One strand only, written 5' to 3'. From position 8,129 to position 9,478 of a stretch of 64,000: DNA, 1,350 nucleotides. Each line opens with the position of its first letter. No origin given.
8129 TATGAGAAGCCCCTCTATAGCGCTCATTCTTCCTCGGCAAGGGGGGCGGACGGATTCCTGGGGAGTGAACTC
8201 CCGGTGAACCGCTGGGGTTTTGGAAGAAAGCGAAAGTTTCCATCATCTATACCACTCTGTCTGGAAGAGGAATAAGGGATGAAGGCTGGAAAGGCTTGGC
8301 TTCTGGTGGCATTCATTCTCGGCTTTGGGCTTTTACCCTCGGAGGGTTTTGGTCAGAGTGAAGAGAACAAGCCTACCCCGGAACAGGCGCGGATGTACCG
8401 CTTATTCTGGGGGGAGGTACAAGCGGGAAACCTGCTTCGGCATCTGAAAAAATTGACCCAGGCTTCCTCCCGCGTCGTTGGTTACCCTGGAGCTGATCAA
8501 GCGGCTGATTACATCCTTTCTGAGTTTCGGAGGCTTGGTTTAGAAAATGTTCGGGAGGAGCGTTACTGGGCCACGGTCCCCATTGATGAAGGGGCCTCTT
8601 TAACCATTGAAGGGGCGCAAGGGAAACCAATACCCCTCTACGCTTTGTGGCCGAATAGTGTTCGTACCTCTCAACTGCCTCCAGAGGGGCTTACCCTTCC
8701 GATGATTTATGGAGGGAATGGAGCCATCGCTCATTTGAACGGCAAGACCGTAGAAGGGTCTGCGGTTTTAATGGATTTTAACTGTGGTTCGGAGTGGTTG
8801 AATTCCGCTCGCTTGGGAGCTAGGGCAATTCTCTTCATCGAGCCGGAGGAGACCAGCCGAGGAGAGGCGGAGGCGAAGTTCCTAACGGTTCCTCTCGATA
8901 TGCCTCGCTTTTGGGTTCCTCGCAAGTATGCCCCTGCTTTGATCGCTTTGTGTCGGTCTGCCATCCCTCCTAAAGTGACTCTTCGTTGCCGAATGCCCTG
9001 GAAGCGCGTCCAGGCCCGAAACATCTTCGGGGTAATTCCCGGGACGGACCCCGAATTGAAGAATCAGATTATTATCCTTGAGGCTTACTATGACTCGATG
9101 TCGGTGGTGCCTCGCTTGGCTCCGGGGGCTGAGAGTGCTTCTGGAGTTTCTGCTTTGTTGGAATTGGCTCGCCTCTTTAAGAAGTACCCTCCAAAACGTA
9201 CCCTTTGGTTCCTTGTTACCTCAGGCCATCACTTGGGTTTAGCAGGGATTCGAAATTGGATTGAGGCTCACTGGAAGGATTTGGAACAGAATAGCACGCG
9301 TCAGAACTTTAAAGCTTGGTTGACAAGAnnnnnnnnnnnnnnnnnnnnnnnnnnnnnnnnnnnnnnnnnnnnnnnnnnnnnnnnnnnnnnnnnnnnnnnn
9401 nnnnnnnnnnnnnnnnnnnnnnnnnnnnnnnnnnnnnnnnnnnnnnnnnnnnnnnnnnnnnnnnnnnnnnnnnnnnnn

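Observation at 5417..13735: A co-oriented locus of an M16 peptidase pair, the M28/FtsX fusion and a DUF4412-like secreted protein may form an envelope proteolysis system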

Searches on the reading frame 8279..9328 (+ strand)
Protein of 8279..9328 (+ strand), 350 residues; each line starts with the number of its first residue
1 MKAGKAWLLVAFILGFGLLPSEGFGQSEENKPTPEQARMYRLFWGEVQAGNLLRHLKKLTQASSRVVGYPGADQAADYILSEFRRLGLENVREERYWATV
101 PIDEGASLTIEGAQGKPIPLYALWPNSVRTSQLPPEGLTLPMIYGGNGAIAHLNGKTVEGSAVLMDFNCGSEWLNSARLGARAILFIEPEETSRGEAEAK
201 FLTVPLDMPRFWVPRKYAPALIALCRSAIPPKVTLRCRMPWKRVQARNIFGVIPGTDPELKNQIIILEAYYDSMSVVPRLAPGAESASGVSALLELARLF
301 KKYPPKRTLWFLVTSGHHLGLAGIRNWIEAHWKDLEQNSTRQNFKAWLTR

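Call 32: search_protein_families(library=pfam, proteins=[window:8279-9328:+], max_evalue=10)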
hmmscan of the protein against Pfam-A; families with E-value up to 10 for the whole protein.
window:8279-9328:+ (350 aa): 1 family
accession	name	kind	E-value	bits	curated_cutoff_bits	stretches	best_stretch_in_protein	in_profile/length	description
PF04389.22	Peptidase_M28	-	5.6e-10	39.7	21.3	1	248-334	1-82/193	Peptidase family M28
